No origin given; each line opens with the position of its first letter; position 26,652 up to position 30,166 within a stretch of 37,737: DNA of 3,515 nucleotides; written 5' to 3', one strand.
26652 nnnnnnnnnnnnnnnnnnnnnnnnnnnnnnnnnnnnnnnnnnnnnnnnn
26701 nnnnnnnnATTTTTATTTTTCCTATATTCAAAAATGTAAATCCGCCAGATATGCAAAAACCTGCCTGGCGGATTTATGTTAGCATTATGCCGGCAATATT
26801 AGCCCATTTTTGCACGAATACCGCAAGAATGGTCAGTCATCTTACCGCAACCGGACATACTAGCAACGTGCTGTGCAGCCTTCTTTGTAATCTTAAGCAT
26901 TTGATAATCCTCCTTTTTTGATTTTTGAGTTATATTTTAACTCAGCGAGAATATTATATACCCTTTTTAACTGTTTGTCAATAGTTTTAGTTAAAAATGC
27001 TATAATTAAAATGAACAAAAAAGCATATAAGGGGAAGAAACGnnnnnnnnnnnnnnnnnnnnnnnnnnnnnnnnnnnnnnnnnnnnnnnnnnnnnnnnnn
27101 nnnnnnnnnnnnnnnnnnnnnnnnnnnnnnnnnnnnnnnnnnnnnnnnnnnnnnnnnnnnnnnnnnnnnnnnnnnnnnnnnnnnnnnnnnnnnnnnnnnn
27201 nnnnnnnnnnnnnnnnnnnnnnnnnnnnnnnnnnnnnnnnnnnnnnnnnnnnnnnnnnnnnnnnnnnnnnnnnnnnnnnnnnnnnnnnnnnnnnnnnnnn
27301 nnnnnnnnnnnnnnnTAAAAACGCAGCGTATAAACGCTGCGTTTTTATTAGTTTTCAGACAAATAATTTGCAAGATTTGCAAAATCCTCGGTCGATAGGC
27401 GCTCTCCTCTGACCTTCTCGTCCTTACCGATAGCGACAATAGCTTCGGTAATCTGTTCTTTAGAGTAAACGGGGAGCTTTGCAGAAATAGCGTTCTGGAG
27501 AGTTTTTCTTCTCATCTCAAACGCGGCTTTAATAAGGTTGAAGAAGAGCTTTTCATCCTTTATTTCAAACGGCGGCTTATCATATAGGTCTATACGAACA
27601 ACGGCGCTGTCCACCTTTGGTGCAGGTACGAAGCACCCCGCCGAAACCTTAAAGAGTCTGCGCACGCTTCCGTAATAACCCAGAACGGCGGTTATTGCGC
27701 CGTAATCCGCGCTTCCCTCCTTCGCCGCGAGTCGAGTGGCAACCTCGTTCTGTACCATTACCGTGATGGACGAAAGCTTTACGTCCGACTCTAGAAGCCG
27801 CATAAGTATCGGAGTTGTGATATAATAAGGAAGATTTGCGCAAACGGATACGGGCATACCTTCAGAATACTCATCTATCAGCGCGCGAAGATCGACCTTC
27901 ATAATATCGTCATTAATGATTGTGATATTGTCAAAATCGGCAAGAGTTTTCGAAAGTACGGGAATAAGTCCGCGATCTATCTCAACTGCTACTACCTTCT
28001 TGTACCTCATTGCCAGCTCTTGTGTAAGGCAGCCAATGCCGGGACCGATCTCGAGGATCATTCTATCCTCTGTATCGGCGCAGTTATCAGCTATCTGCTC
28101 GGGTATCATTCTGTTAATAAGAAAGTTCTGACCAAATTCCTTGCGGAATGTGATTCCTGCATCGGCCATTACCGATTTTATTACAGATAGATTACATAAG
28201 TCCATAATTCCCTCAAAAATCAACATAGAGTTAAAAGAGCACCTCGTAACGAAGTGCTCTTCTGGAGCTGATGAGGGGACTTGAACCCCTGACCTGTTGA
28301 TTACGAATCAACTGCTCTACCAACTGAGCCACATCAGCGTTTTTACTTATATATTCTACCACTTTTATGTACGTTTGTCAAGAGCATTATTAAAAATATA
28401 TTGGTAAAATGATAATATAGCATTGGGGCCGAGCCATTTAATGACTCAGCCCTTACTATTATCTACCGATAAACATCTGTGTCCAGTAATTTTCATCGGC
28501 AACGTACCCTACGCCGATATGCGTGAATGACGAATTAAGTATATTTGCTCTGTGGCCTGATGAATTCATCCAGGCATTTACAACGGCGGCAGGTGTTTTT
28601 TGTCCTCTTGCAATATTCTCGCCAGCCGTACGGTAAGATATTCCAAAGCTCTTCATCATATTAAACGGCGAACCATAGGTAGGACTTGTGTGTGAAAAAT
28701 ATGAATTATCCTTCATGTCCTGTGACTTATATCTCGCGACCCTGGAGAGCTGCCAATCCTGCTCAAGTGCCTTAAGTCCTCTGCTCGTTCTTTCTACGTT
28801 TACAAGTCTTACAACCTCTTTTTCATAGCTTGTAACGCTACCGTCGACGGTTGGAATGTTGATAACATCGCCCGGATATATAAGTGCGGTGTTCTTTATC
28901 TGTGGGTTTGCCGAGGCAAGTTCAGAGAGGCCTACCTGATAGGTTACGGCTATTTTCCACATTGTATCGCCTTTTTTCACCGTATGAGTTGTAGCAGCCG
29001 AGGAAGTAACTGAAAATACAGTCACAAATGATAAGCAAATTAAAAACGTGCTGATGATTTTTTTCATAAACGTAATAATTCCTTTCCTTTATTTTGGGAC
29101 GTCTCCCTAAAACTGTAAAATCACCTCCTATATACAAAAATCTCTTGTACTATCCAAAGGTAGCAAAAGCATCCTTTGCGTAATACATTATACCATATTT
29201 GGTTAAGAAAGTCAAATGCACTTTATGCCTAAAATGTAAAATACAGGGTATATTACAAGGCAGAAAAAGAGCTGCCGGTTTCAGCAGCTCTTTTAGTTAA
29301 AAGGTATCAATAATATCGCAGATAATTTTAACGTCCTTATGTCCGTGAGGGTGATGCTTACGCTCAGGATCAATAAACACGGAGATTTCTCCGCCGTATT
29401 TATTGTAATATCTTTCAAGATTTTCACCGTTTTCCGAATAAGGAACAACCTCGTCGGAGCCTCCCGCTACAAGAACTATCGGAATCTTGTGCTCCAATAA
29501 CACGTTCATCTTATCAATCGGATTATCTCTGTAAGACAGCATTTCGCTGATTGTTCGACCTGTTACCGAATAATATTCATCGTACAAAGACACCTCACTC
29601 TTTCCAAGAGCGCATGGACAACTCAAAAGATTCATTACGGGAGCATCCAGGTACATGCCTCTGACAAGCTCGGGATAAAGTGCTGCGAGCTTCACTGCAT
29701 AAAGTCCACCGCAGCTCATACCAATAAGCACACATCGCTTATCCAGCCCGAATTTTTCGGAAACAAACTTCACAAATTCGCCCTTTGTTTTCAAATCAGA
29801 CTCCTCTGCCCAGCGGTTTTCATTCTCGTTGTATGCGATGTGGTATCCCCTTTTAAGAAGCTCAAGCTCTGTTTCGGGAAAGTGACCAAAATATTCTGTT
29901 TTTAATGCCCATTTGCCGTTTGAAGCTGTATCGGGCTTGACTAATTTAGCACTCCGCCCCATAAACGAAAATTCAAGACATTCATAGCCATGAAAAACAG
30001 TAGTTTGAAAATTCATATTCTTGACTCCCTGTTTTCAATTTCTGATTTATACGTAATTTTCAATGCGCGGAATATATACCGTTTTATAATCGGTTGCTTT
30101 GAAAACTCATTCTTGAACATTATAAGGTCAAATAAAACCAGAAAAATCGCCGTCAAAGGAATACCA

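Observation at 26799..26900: Unannotated 33-aa ORF with a two-Cys pseudo-repeat core (S-G-C-G-K-M ... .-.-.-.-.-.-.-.)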

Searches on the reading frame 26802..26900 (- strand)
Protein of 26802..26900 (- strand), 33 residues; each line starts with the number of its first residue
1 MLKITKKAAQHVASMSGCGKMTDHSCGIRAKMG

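Call 5: search_protein_families(library=ncbifam, proteins=[window:26802-26900:-], max_evalue=1)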
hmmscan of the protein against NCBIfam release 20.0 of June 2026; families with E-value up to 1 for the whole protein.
seq(33 aa): 0 families

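Call 6: search_protein_families(library=pfam, proteins=[window:26802-26900:-], max_evalue=1)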
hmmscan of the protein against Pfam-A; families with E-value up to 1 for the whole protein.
seq(33 aa): 1 family
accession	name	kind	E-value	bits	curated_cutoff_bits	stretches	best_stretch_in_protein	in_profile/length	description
PF20898.2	P_T4SS_TraN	-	0.045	14.4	27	1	8-22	5-19/59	P-type Type IV secretion system, TraN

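Call 65: list_cluster_members(proteins=[window:26802-26900:-, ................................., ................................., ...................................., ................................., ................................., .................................])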
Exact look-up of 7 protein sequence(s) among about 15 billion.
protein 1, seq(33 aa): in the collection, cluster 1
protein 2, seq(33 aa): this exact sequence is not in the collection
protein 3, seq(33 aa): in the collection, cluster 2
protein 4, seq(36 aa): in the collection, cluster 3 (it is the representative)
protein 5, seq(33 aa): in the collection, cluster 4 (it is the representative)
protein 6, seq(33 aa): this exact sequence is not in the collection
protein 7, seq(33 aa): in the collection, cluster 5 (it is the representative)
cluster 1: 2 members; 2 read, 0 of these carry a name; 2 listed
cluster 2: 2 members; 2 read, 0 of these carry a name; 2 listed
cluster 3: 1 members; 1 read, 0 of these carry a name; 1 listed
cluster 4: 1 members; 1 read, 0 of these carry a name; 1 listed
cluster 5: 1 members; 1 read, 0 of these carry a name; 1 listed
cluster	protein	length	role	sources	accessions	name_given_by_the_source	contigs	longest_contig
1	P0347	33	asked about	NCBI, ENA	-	-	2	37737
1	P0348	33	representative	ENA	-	-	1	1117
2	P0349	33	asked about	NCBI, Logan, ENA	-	-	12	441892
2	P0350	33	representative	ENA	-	-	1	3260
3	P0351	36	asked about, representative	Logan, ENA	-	-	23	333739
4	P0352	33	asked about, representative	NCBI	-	-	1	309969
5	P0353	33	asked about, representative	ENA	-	-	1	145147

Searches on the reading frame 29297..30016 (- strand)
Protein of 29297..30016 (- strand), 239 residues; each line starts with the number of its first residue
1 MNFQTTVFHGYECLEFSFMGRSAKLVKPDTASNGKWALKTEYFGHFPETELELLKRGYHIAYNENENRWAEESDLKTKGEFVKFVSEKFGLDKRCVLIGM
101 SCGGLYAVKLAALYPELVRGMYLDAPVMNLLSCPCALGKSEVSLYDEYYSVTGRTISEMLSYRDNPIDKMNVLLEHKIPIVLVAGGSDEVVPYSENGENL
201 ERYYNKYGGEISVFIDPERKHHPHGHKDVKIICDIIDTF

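Call 87: search_protein_families(library=pfam, proteins=[window:29297-30016:-], max_evalue=0.0001)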
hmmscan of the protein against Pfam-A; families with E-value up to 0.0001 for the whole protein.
window:29297-30016:- (239 aa): 4 families
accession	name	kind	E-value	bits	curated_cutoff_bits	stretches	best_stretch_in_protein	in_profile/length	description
PF00561.26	Abhydrolase_1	-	2.2e-08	34.5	25.8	1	80-126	57-102/245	alpha/beta hydrolase fold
PF12146.15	Hydrolase_4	-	8.2e-07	29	27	0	80-129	64-112/239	Serine aminopeptidase, S33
PF00326.27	Peptidase_S9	-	2.2e-06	27.8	22.6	1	84-222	55-188/213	Prolyl oligopeptidase family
PF00756.26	Esterase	-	6.8e-05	23.2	22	1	63-134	84-156/251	Putative esterase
